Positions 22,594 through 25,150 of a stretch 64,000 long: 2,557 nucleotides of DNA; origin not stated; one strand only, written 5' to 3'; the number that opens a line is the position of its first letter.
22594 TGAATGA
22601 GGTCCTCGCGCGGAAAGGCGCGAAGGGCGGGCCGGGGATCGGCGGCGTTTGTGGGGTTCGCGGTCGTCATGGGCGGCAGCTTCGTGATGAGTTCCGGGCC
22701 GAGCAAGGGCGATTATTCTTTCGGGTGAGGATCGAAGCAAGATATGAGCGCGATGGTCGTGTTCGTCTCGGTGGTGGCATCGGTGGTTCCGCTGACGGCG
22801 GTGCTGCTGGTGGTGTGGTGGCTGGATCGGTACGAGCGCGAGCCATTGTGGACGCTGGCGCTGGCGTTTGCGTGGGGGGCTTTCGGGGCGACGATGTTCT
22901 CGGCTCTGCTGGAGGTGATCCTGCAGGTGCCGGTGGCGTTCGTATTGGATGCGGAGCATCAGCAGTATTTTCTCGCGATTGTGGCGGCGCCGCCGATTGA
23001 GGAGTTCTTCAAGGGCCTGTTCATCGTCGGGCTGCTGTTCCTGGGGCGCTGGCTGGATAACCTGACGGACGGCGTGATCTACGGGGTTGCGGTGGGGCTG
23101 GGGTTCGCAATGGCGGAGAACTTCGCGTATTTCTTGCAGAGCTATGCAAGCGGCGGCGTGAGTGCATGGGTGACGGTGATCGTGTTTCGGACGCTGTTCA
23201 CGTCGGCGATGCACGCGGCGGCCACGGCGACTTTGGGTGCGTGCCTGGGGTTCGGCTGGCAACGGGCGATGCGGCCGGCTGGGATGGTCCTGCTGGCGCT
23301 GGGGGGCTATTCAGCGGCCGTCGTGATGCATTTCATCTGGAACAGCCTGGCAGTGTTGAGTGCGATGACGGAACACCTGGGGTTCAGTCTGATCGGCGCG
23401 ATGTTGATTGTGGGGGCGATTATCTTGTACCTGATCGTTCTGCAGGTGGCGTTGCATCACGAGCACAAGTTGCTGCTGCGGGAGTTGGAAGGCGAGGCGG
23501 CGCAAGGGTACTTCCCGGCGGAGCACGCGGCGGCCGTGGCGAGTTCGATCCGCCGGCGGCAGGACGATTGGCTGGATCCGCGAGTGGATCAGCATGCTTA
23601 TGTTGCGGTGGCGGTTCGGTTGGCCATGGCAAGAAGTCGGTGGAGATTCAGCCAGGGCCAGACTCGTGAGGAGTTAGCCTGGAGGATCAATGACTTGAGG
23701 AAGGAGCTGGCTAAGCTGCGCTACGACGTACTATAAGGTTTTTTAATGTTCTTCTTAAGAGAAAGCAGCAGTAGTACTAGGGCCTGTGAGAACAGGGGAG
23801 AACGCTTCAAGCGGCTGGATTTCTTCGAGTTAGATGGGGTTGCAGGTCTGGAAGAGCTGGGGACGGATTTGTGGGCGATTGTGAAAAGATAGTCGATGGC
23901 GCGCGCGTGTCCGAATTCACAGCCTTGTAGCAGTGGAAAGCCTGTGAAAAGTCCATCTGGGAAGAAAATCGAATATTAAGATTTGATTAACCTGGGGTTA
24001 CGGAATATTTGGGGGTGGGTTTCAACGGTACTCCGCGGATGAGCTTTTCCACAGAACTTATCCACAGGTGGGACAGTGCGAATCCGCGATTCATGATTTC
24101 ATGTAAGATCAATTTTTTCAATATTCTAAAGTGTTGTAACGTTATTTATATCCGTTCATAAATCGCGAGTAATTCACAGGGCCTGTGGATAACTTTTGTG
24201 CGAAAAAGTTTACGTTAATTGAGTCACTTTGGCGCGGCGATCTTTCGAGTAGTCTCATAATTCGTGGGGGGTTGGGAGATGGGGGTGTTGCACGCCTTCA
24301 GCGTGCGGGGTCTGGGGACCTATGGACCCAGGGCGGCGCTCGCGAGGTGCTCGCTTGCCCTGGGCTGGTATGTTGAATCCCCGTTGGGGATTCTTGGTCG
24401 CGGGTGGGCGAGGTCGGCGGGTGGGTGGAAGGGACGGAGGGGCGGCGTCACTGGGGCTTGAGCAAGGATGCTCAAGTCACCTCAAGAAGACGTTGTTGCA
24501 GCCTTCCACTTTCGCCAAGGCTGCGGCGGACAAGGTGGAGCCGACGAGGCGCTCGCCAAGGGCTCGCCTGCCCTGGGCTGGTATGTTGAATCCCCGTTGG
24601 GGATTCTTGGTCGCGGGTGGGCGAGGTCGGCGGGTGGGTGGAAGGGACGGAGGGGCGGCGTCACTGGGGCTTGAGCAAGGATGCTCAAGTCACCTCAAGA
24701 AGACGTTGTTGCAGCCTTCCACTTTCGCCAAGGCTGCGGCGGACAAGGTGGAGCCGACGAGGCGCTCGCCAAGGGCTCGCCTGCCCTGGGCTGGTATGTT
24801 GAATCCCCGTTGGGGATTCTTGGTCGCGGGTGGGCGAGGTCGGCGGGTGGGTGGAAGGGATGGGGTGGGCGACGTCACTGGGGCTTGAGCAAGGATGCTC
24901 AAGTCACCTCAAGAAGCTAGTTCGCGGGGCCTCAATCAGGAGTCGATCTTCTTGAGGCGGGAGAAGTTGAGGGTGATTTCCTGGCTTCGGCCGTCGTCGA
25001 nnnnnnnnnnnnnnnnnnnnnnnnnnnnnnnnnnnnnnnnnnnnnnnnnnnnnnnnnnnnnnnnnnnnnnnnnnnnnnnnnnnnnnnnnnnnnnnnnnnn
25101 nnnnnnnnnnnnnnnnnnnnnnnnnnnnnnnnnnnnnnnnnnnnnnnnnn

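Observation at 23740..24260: AT-rich island with clustered perfect DnaA boxes and a DUE-like stretch: putative chromosomal origin (oriC)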

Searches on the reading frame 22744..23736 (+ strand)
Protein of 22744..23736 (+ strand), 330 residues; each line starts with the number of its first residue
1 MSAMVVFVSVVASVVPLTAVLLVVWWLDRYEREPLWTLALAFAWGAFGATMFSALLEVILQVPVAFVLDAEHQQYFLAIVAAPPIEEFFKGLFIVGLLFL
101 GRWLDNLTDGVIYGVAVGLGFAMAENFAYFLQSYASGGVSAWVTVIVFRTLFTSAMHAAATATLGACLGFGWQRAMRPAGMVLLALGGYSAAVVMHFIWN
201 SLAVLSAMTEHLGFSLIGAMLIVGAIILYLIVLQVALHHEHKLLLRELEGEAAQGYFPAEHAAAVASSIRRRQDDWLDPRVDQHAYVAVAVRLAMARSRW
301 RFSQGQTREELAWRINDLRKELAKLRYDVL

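Call 11: search_protein_families(library=pfam, proteins=[window:22744-23736:+])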
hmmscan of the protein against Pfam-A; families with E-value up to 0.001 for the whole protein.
window:22744-23736:+ (330 aa): 1 family
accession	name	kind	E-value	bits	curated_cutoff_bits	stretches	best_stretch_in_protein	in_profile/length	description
PF13367.11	PrsW-protease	-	1.9e-38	132.5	23.5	1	33-223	1-193/196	PrsW family intramembrane metalloprotease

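Call 13: find_encoding_contigs(protein=window:22744-23736:+, flank=10000, max_places=6)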
Protein window:22744-23736:+ (330 aa): 2 contigs read that carry it; 2 places shown.
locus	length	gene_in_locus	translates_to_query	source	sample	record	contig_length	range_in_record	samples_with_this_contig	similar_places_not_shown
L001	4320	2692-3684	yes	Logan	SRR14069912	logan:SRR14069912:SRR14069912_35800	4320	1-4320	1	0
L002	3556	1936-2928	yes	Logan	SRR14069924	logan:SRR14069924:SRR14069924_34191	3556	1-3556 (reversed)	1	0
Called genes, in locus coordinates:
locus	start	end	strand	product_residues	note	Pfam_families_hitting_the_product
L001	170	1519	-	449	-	PF08245:Mur_ligase_M, PF02875:Mur_ligase_C, PF27239:FOL3_C (weak)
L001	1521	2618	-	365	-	PF21016:RlmN_N, PF04055:Radical_SAM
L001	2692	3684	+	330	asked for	PF13367:PrsW-protease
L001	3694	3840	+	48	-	-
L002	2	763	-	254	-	?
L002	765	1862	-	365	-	PF21016:RlmN_N, PF04055:Radical_SAM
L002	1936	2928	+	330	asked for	PF13367:PrsW-protease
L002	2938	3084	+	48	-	-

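Call 15: find_related_loci(query=window:22744-23736:+, collection=genome_contigs, flank=10000)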
Query window:22744-23736:+ (330 aa) in genome_contigs; peptide patterns used: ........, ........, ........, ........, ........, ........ (x = any residue, [..] = any of these).
88 stretches matched a pattern; 55 encode a relative of the query (tblastn E <= 1e-3); 55 distinct loci.
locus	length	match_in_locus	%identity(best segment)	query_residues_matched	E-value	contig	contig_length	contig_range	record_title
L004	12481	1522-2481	38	4-325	6e-60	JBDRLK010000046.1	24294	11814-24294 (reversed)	MAG: Pseudomonadota bacterium isolate MEGAHIT-group-1.774 k141_7992942, whole genome shotgun sequence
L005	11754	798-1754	39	4-324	2e-58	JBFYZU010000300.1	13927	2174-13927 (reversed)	MAG: Myxococcota bacterium isolate PPR_0446 k121_2674414, whole genome shotgun sequence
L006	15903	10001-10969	39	8-325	2e-57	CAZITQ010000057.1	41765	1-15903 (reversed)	MAG TPA_asm: uncultured Rickettsiales bacterium isolate binchicken_co141_528 genome assembly, contig: NODE_4041_length_4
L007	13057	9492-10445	37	4-325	1e-55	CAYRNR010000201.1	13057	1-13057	MAG TPA_asm: uncultured Rickettsiales bacterium isolate SRP167671_co1_47 genome assembly, contig: NODE_5578_length_13057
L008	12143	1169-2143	39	4-329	1e-53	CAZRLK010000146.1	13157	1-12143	MAG TPA_asm: uncultured Bradymonadales bacterium isolate binchicken_co207_278 genome assembly, contig: NODE_4961_length_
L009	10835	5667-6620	37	4-325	1e-53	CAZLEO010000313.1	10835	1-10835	MAG TPA_asm: uncultured Rickettsiales bacterium isolate SRP077602_co5_403 genome assembly, contig: NODE_26284_length_108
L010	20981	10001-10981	34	4-325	6e-53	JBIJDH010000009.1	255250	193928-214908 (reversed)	MAG: Myxococcota bacterium isolate ME2006-08-22D15_3300044611_group2_bin215 Rohwer_bin1508_scaffold_5_c1, whole genome s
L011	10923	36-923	35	28-325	1e-52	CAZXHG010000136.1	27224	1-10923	MAG TPA_asm: uncultured Rickettsiales bacterium isolate binchicken_co147_14 genome assembly, contig: NODE_5988_length_27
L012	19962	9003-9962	34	4-325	3e-57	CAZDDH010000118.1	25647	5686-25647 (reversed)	MAG TPA_asm: uncultured Rickettsiales bacterium isolate SRP077602_co5_208 genome assembly, contig: NODE_9529_length_2564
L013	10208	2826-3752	34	16-325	7e-40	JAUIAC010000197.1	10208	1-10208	MAG: bacterium isolate 5_bin.26 NODE_4647_length_10208_cov_3.369904, whole genome shotgun sequence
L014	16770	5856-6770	32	16-325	1e-38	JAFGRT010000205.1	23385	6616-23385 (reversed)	MAG: Acidobacteria bacterium isolate Zod_Metabat.850 k87_10143488, whole genome shotgun sequence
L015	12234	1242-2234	33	4-328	1e-37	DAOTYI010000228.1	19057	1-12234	MAG TPA_asm: Anaerolineae bacterium isolate H23_320 k115_576807, whole genome shotgun sequence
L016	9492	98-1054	30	6-324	2e-37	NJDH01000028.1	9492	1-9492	MAG: Candidatus Altiarchaeales archaeon ex4484_96 ex4484_96_scaffold_5252_length_9492__count_1088, whole genome shotgun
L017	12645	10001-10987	34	3-329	3e-37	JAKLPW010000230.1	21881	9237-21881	MAG: Anaerolineae bacterium isolate bin N2.130 k141_242971, whole genome shotgun sequence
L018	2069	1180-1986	32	6-273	2e-37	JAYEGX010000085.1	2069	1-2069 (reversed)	MAG: Candidatus Altiarchaeota archaeon isolate MAG234 MAG234_85, whole genome shotgun sequence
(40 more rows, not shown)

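Call 19: find_related_loci(query=window:22744-23736:+, collection=metagenome_contigs, flank=10000)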
Query window:22744-23736:+ (330 aa) in metagenome_contigs; peptide patterns used: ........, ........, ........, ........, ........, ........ (x = any residue, [..] = any of these).
140 stretches matched a pattern; 87 encode a relative of the query (tblastn E <= 1e-3); the best 80 are kept; 80 distinct loci.
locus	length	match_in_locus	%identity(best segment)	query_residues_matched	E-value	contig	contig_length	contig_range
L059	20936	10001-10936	37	3-325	5e-60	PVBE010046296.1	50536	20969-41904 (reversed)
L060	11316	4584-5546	40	1-325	2e-55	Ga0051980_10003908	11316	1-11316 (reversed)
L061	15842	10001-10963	40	1-325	2e-55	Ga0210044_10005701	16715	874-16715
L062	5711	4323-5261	38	7-325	3e-53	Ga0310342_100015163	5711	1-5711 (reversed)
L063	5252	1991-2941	30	4-325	9e-39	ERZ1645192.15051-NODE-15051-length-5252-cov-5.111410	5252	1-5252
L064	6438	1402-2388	35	4-326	3e-38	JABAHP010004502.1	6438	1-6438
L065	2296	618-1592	33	8-329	2e-38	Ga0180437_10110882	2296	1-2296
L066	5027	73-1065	33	4-328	7e-38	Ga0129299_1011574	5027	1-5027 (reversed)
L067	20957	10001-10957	33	3-326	1e-37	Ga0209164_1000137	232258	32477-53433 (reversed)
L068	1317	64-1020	30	6-324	5e-39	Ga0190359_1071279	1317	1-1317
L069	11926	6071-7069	34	2-328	1e-37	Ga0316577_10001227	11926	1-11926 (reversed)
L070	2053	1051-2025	35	8-326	7e-38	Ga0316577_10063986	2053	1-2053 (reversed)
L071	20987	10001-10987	35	4-326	4e-37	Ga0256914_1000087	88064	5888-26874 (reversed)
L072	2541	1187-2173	34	3-329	2e-37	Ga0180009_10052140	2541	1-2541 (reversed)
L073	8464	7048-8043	32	1-326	4e-37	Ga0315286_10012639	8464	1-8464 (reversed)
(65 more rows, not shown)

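Call 35: find_homologous_proteins(query=window:22744-23736:+, max_evalue=1e-40)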
Query window:22744-23736:+ (330 aa): 47 proteins with E <= 1e-40 among 8000 candidates.
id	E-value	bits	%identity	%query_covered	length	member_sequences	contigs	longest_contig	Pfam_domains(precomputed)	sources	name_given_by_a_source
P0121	3.3e-209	712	100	100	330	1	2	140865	PF13367.12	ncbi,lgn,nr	ncbi:PrsW family intramembrane metalloprotease [bacterium]|nr:PrsW family intramembrane metalloprote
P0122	1.2e-156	539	74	100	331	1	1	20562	PF13367.12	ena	-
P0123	2.1e-78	282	46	98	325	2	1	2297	PF13367.12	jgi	jgi:RsiW-degrading membrane proteinase PrsW (M82 family)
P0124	1.6e-72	263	47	87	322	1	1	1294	PF13367.12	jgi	-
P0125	1.1e-66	243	40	98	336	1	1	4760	PF13367.12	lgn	-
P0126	1.4e-64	236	40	99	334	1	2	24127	PF13367.12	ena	-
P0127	1.6e-60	223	38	98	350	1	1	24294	PF13367.12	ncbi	ncbi:MAG: PrsW family intramembrane metalloprotease [Pseudomonadota bacterium]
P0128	7.0e-59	218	40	98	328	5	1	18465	PF13367.12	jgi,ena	-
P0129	7.5e-59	218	37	96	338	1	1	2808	PF13367.12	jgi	jgi:protease PrsW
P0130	4.1e-58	215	42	93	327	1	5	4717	PF13367.12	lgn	-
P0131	1.7e-57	213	36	97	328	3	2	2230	PF13367.12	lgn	-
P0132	1.9e-57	213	38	97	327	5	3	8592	PF13367.12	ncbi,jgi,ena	jgi:RsiW-degrading membrane proteinase PrsW (M82 family)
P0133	3.6e-57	212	40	99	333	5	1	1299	PF13367.12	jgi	-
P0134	4.7e-57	212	42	93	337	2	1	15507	PF13367.12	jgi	jgi:protease PrsW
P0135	2.0e-56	210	40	96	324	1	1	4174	PF13367.12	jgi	jgi:RsiW-degrading membrane proteinase PrsW (M82 family)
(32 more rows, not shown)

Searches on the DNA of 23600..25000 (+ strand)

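Call 41: search_rna_families(source=window, start=23600, end=25000, threshold=evalue, max_evalue=1)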
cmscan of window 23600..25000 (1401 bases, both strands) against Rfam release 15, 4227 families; matches with E-value up to 1: 1.
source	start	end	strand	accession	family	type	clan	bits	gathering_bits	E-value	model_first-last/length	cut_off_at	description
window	23820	23939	+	RF02818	V_AS5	Gene; antisense;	-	19.5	96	0.47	1-129/129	no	Vibrio RNA AS5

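Call 45: search_dna_similar(query=window:23737-24322:+, collection=plasmids, mode=distant, max_evalue=0.01, max_rows=10)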
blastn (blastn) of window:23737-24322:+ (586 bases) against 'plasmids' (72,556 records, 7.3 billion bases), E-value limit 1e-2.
No match.
